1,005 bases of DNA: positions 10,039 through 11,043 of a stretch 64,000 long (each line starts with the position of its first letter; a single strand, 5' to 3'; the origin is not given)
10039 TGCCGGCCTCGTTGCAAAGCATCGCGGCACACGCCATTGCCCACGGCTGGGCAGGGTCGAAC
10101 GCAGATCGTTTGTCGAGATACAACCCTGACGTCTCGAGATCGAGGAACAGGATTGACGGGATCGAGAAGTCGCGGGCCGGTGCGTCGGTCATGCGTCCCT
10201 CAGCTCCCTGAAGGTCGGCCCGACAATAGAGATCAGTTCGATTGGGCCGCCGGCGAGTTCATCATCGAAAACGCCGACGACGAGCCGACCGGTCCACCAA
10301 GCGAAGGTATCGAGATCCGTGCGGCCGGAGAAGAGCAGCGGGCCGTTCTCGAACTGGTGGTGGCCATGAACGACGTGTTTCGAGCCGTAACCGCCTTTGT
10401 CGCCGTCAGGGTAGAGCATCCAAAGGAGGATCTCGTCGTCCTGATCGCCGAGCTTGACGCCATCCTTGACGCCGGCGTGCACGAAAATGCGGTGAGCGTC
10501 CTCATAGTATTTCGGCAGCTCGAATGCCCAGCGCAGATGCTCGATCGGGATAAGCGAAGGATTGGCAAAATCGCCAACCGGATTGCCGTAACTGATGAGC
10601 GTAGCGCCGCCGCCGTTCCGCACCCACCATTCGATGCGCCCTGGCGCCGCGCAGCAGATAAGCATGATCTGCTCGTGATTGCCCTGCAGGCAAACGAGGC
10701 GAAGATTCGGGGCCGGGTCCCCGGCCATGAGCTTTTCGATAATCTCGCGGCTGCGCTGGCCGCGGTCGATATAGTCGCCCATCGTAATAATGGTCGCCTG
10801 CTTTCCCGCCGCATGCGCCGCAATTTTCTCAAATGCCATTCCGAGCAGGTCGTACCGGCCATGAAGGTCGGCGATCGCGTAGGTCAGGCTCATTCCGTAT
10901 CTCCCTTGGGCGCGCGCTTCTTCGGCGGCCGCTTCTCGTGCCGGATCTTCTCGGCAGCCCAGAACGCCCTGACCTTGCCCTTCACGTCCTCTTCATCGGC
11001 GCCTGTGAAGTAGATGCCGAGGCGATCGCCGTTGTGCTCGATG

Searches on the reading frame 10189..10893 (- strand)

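Call 43: search_protein_families(library=phrogs, proteins=[window:10189-10893:-], max_evalue=0.001)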
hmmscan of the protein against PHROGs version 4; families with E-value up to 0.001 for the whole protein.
window:10189-10893:- (234 aa): 4 families
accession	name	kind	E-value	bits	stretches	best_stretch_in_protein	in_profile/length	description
phrog_246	-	other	1.3e-40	140.7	1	4-216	178-389/417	NinI-like serine-threonine phosphatase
phrog_20114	-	other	2.6e-09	38.5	1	5-78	6-74/131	phosphoesterase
phrog_9096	-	unknown function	5.2e-09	37.2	1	5-97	16-100/157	-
phrog_8238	-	DNA, RNA and nucleotide metabolism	4.3e-06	26.1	1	6-76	176-243/737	RNA ligase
